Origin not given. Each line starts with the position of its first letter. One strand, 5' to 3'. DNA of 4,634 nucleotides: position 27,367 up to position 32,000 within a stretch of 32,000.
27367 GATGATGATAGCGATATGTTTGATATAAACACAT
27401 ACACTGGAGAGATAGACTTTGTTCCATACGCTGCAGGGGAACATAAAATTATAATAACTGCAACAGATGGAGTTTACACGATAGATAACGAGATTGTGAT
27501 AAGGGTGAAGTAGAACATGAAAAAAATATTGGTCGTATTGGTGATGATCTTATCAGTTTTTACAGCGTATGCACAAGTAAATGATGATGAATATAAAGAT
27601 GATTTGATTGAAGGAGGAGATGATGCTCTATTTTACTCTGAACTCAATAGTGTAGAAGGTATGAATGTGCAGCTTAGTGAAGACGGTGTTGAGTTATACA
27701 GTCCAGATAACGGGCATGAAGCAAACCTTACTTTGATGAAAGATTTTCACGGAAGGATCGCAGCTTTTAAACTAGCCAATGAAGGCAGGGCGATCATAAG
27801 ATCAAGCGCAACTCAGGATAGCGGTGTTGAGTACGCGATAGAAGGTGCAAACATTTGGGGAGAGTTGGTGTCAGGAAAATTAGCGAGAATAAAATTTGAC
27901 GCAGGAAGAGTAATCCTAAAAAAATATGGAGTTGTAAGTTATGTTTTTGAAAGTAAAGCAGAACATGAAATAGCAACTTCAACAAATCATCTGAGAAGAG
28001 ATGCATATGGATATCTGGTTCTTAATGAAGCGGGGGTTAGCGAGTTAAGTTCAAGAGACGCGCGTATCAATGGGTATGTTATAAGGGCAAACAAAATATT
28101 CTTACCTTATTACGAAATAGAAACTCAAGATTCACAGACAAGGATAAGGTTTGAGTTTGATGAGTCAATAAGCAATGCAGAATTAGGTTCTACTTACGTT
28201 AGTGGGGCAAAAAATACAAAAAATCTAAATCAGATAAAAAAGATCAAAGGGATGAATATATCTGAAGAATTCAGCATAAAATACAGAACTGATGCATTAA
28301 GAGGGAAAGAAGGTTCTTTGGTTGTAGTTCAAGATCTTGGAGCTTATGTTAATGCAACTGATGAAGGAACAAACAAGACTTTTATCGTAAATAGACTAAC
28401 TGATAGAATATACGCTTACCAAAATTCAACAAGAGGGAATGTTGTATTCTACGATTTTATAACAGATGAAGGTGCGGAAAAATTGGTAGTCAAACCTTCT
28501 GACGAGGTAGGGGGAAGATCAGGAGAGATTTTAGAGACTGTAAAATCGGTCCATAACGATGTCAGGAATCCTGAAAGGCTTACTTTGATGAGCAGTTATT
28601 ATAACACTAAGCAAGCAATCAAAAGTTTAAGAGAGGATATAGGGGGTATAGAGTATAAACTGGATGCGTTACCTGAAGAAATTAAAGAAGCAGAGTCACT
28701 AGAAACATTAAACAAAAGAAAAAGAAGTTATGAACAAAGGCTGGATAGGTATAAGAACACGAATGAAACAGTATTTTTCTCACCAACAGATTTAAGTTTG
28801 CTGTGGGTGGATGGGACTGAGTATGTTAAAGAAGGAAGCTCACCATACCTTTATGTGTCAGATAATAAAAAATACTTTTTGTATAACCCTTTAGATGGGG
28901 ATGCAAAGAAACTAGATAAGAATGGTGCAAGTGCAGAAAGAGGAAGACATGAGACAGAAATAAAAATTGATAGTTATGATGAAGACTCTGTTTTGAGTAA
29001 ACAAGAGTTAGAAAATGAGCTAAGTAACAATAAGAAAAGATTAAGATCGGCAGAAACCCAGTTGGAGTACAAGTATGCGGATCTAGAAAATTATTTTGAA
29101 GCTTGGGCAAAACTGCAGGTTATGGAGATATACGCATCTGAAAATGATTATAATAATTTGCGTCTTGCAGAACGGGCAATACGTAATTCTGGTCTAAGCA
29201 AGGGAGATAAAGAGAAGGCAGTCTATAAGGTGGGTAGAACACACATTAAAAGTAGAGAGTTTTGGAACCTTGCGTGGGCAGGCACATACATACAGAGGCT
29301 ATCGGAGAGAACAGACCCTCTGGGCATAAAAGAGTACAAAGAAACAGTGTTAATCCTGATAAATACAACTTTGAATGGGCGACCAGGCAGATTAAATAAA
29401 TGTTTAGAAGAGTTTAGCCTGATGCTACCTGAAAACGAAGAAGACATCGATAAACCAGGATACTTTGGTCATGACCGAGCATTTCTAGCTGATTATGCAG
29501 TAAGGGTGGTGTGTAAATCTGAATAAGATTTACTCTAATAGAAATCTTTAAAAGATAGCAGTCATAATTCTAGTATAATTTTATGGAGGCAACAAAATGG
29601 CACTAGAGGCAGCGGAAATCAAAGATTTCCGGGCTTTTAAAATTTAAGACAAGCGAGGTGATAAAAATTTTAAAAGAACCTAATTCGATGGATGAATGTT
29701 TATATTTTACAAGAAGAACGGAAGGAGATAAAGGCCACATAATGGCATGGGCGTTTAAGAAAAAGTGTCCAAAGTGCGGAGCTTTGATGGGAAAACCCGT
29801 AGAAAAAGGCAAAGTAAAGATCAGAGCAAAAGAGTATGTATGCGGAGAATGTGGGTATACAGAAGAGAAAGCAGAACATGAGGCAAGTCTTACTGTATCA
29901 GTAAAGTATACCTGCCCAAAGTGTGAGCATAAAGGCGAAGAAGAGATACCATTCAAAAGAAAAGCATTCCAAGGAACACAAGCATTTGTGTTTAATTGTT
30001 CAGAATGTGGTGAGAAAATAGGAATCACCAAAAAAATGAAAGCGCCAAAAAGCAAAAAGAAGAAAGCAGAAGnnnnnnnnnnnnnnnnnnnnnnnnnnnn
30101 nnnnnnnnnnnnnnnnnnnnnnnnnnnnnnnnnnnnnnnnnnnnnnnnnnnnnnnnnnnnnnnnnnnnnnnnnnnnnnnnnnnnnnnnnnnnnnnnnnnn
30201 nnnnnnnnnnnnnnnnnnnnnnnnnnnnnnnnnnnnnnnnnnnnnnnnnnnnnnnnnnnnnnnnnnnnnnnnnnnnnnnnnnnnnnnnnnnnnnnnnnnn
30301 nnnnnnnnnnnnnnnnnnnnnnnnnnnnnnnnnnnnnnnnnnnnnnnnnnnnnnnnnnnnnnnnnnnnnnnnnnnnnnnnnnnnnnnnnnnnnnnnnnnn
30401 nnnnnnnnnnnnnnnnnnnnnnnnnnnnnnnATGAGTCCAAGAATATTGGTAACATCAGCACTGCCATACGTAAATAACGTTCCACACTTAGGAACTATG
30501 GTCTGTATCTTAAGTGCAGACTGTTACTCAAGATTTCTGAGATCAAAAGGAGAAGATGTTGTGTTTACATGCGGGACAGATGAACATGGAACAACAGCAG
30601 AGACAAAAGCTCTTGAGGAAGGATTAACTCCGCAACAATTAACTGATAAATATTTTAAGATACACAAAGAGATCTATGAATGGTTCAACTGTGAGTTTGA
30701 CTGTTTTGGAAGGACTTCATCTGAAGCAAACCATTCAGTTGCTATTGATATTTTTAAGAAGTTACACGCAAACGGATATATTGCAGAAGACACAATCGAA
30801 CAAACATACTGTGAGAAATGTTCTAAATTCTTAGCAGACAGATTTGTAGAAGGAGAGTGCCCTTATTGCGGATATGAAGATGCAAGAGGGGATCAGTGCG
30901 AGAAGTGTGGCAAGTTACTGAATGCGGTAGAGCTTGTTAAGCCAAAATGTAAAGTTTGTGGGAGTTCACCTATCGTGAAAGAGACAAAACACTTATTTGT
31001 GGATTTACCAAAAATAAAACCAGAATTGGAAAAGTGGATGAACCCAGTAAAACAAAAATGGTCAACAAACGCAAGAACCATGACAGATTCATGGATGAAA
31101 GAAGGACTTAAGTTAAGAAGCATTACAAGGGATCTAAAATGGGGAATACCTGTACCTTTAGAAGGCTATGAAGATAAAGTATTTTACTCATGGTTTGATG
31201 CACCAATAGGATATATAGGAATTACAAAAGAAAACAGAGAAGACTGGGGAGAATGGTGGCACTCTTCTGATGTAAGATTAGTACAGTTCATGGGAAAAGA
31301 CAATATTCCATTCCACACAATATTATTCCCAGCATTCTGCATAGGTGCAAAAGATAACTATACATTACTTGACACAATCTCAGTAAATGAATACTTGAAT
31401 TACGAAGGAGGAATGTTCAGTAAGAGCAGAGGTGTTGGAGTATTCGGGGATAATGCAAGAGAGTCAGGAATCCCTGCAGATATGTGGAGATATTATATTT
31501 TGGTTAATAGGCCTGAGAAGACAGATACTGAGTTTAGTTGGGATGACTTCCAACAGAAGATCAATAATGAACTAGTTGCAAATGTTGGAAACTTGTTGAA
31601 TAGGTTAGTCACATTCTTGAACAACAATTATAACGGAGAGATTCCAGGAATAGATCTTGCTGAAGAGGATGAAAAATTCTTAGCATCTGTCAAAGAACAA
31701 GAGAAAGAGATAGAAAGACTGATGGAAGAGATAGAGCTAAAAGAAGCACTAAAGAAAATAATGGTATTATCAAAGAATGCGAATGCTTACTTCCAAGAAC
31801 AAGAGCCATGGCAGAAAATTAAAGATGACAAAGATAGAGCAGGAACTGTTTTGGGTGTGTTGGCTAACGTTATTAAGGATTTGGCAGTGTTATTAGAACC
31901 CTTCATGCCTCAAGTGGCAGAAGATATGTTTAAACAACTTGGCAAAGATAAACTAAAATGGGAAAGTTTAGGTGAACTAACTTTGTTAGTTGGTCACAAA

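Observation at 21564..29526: Duplicated two-gene surface cassette with a conserved promoter element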

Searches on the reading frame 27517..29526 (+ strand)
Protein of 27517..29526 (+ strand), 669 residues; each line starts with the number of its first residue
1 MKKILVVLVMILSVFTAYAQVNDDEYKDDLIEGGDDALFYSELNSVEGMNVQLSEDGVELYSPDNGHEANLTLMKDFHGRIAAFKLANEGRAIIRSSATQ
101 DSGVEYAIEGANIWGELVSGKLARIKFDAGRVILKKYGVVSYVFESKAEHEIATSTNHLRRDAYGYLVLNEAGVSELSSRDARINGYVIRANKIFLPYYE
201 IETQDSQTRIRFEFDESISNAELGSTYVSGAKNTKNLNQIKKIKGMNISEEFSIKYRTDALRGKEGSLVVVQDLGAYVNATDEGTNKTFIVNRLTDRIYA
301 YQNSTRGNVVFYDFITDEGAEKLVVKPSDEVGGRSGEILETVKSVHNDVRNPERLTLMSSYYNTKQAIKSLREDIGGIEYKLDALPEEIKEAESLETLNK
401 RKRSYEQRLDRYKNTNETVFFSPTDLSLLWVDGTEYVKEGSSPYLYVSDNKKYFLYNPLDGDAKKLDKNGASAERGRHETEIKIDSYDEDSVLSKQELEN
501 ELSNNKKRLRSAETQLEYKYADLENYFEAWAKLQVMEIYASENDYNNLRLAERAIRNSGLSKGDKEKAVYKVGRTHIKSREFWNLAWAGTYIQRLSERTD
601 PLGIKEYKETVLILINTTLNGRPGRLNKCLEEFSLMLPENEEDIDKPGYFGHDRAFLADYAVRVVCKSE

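Call 6: search_protein_families(library=pfam, proteins=[window:27517-29526:+], max_evalue=1)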
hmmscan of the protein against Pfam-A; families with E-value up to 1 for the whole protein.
window:27517-29526:+ (669 aa): 0 families

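Call 26: search_protein_families(library=ncbifam, proteins=[window:27517-29526:+], max_evalue=0.1)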
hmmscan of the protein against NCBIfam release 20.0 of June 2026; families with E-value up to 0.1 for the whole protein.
window:27517-29526:+ (669 aa): 1 family
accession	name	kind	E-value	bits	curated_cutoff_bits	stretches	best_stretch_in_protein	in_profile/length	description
NF005573.0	PRK07252.1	equivalog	0.025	14.5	183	0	482-532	59-109/120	S1 RNA-binding domain-containing protein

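Call 40: search_protein_representatives(protein=window:27517-29526:+)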
Query: 669 residues. Proteins with E-value up to 0.001 (for the whole library): 1; up to 1e-10: 1; up to 1e-30: 1. The best 1 are listed.
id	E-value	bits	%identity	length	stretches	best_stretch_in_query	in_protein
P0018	0.0e+00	1460.7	100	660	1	10-669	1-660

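Call 76: search_solved_structures(query=window:27517-29526:+, max_evalue=1)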
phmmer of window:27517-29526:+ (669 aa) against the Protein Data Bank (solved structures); distinct sequences matched with E-value up to 1: 0.

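Call 93: search_protein_families(library=phrogs, proteins=[window:27517-29526:+], max_evalue=0.01)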
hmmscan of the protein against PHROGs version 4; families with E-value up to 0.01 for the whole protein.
window:27517-29526:+ (669 aa): 1 family
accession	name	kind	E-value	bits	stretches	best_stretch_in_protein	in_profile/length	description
phrog_77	-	DNA, RNA and nucleotide metabolism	0.0016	18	1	365-557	470-589/967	SbcC-like subunit of palindrome specific endonuclease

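Call 94: search_protein_families(library=padloc, proteins=[window:27517-29526:+], max_evalue=0.01)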
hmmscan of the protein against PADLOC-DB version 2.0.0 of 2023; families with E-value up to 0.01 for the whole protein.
window:27517-29526:+ (669 aa): 0 families

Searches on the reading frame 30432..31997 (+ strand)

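Call 95: search_protein_families(library=pfam, proteins=[window:30432-31997:+], max_evalue=0.001)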
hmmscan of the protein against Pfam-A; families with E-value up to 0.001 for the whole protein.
window:30432-31997:+ (522 aa): 4 families
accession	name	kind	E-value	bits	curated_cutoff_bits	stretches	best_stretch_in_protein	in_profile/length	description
PF09334.17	tRNA-synt_1g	-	1.2e-154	515.3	20.1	1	5-392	1-390/391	tRNA synthetases class I (M)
PF19303.5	Anticodon_3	-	7.6e-17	62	23.5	1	408-512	6-110/152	Anticodon binding domain of methionyl tRNA ligase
PF08264.19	Anticodon_1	-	5.5e-11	43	25.1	1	413-507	1-97/148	Anticodon-binding domain of tRNA ligase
PF00133.28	tRNA-synt_1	-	9.2e-10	38.3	22.7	1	9-243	29-245/414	tRNA synthetases class I (I, L, M and V)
